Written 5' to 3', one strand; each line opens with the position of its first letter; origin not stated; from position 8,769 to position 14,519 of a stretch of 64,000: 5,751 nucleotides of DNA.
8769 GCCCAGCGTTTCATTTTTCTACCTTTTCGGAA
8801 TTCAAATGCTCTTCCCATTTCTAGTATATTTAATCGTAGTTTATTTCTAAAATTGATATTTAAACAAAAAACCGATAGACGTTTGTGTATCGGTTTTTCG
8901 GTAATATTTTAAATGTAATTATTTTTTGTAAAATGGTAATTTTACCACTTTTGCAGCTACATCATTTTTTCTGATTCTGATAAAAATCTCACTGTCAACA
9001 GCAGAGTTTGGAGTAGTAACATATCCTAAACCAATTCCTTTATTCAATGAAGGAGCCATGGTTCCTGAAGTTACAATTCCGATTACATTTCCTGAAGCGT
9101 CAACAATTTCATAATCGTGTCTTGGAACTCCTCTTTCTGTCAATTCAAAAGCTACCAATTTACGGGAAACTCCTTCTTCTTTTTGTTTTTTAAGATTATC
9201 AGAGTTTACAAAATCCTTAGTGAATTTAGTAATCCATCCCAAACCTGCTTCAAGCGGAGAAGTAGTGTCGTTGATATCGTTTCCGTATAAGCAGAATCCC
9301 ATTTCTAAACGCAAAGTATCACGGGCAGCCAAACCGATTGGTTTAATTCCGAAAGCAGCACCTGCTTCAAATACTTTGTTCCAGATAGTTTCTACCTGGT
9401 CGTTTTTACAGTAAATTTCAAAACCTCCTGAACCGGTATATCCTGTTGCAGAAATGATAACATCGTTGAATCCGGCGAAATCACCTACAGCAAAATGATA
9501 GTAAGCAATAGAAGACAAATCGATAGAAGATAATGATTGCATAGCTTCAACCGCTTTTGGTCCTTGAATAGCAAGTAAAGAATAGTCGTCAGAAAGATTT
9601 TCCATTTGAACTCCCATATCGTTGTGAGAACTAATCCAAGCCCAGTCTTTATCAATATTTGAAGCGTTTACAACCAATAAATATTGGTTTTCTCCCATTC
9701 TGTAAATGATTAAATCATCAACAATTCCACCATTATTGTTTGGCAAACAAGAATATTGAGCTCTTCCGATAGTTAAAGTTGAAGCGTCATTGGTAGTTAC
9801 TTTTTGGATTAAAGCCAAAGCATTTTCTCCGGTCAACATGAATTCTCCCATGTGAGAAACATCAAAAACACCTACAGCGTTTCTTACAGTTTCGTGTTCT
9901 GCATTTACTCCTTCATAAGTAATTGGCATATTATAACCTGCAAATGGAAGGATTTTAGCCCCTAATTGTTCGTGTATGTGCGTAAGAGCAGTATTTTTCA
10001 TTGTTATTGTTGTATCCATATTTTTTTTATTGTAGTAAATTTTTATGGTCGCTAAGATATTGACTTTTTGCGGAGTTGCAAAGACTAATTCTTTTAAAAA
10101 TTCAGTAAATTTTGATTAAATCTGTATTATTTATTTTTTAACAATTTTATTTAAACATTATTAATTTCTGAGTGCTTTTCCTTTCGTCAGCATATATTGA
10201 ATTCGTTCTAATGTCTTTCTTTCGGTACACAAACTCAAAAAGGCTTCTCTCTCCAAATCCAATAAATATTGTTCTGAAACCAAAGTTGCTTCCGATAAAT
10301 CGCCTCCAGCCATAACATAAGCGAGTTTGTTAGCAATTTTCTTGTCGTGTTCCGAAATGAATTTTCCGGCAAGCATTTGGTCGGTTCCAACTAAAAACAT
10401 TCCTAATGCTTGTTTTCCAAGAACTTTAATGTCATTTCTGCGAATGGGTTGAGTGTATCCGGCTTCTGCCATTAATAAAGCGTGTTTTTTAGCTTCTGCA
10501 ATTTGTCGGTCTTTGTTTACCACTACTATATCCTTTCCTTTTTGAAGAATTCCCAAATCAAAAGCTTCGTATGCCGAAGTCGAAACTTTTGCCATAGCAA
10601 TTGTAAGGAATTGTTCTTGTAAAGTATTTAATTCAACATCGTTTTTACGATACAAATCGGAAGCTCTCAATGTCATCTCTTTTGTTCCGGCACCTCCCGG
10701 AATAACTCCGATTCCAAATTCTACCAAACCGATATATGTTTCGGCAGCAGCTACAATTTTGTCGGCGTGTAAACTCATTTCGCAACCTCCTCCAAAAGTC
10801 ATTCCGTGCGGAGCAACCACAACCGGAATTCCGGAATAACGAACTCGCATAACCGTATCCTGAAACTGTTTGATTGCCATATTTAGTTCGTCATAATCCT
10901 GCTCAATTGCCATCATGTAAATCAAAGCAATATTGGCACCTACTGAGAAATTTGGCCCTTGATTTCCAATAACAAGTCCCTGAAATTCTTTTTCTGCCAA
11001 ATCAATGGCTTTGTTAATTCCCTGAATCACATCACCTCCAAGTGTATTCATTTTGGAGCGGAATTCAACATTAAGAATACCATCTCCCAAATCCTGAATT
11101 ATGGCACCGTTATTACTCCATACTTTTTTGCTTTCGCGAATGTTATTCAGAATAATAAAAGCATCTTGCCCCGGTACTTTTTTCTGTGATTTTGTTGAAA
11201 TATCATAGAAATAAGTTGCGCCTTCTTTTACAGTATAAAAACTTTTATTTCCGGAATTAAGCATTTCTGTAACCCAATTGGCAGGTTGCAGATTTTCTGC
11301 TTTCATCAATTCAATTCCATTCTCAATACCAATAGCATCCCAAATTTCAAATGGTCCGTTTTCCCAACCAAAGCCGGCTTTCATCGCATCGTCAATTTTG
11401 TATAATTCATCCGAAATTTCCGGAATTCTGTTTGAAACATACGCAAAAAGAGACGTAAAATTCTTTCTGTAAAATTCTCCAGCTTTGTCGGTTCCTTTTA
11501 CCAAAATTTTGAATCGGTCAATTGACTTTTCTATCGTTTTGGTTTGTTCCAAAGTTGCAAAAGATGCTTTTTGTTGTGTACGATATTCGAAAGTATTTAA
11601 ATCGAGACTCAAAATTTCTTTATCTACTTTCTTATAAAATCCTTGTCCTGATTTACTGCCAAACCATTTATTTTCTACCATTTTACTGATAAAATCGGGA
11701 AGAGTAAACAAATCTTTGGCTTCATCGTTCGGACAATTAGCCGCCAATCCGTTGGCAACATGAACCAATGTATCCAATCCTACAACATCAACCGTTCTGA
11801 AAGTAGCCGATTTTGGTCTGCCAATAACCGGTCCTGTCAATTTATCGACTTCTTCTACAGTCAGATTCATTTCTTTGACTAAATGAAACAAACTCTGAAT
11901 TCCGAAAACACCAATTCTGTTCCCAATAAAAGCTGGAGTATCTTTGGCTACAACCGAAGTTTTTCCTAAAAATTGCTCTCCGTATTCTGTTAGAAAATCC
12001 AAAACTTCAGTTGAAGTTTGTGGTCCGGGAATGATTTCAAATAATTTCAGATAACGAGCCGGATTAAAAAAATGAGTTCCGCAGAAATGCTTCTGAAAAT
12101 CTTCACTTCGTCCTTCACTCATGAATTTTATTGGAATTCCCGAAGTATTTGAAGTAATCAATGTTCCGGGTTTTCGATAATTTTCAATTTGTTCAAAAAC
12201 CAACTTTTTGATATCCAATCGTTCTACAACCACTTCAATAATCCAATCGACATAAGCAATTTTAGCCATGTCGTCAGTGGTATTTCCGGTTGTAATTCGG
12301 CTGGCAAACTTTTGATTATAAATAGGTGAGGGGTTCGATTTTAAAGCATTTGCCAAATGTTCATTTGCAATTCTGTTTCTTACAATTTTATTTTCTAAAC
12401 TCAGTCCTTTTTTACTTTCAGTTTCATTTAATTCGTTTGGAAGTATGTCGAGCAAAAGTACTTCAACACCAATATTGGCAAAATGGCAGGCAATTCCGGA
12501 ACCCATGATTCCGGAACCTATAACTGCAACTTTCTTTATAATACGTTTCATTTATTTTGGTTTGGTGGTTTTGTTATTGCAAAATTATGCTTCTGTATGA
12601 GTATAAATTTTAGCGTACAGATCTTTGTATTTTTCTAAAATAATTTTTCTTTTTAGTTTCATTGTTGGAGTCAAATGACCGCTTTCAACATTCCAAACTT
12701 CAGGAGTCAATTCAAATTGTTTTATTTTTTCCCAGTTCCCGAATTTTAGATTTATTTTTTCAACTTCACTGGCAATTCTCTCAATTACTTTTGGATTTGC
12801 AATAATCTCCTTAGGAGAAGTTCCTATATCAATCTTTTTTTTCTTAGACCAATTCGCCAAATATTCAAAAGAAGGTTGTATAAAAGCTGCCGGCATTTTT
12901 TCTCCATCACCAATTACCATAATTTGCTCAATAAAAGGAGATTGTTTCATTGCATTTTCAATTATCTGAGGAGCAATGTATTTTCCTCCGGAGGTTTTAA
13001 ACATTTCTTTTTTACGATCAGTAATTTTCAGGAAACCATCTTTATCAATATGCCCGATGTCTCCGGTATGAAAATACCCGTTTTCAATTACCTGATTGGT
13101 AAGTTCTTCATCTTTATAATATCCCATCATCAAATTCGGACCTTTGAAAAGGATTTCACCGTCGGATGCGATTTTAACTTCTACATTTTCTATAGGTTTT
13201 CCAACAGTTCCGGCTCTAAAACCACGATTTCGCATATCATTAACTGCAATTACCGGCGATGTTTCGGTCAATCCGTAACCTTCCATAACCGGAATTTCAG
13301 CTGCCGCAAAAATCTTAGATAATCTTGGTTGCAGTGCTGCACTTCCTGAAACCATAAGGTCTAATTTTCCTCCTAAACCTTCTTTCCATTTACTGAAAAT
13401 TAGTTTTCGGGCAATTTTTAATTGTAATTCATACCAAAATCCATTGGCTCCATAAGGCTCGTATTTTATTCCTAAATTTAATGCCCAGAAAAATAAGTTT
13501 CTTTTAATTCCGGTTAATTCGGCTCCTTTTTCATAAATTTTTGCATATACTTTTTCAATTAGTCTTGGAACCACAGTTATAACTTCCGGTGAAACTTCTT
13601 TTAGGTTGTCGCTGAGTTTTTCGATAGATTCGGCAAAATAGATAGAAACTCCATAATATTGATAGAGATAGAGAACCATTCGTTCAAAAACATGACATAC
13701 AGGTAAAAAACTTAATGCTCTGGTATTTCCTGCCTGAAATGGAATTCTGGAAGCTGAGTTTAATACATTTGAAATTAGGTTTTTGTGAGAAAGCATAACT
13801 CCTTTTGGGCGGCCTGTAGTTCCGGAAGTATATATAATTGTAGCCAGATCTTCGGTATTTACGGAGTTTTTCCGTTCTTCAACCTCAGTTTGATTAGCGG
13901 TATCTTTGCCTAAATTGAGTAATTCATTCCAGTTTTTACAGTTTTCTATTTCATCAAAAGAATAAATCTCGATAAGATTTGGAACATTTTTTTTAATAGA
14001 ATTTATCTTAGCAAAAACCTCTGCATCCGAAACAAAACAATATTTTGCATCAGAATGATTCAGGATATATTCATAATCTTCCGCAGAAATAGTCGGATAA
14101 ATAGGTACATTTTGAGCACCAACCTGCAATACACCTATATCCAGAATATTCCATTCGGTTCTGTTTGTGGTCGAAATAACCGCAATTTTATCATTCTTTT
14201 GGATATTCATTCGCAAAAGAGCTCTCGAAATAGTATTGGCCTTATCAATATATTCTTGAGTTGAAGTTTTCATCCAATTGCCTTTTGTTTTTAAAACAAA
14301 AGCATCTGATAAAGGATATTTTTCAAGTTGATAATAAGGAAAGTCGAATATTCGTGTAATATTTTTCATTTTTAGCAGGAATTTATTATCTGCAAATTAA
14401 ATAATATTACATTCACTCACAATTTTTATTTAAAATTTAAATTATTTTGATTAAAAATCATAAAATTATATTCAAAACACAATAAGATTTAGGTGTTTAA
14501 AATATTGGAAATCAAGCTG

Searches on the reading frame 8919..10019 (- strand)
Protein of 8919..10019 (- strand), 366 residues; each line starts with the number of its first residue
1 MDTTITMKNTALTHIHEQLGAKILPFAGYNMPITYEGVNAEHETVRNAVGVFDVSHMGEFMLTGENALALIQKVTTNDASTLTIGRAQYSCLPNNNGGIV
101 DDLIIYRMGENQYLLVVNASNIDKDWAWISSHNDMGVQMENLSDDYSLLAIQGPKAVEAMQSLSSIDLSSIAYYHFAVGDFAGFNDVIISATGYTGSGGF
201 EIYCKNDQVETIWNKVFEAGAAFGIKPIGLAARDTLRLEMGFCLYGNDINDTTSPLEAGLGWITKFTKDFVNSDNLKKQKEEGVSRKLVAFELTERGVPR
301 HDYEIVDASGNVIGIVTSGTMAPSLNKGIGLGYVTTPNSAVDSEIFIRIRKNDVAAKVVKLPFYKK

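Call 40: search_protein_families(library=pfam, proteins=[window:8919-10019:-], max_evalue=0.001)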
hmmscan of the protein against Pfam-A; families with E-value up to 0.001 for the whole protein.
window:8919-10019:- (366 aa): 2 families
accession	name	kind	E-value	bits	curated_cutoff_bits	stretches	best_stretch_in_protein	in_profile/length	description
PF01571.26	GCV_T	-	1.2e-91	307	25.6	1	12-262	1-254/255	Aminomethyltransferase folate-binding domain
PF08669.17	GCV_T_C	-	3.9e-22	78.4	25.9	1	286-365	1-80/80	Glycine cleavage T-protein C-terminal barrel domain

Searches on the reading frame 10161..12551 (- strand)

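Call 40: search_protein_families(library=pfam, proteins=[window:10161-12551:-], max_evalue=0.001)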
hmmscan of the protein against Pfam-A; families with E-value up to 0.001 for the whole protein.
window:10161-12551:- (796 aa): 6 families
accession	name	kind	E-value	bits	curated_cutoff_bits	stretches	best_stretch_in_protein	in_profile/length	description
PF02737.24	3HCDH_N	-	7e-45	153.6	22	1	7-205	1-180/180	3-hydroxyacyl-CoA dehydrogenase, NAD binding domain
PF00725.27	3HCDH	-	1e-20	74.4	22.1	1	208-307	2-96/97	3-hydroxyacyl-CoA dehydrogenase, C-terminal domain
PF00378.25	ECH_1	-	1.5e-13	51.2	27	1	491-624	5-138/251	Enoyl-CoA hydratase/isomerase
PF16113.10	ECH_2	-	1.3e-08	35.2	27.2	1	498-621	9-134/335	Enoyl-CoA hydratase/isomerase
PF07992.20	Pyr_redox_2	-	0.0003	20.8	26.1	1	6-61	143-198/291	Pyridine nucleotide-disulphide oxidoreductase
PF03446.21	NAD_binding_2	-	0.00035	21.1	21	0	7-56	1-43/161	NAD binding domain of 6-phosphogluconate dehydrogenase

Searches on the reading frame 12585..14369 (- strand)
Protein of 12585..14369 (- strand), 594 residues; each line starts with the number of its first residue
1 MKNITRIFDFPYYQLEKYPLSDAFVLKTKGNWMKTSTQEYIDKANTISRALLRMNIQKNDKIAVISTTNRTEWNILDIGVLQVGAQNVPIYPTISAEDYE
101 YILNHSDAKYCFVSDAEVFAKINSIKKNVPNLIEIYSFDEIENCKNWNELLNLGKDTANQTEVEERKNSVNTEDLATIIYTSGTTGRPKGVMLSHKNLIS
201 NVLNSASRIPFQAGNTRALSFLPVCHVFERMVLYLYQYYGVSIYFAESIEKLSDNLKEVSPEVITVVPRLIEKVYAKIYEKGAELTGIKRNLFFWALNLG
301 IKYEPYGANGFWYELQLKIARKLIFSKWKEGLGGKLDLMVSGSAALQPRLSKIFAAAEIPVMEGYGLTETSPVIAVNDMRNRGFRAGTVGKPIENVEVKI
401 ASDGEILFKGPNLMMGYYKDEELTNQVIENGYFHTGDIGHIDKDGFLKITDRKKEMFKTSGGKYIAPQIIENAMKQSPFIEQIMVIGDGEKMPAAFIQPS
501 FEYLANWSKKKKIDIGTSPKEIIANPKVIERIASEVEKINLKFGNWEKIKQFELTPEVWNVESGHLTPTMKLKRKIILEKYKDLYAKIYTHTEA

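Call 40: search_protein_families(library=pfam, proteins=[window:12585-14369:-], max_evalue=0.001)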
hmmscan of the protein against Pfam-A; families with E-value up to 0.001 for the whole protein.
window:12585-14369:- (594 aa): 2 families
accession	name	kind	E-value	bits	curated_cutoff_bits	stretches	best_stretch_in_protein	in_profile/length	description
PF00501.34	AMP-binding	-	2.6e-68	231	29.9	1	15-418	5-384/384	AMP-binding enzyme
PF23562.2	AMP-binding_C_3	-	1.3e-07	32.4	20.8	1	460-592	7-123/124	AMP-binding enzyme C-terminal domain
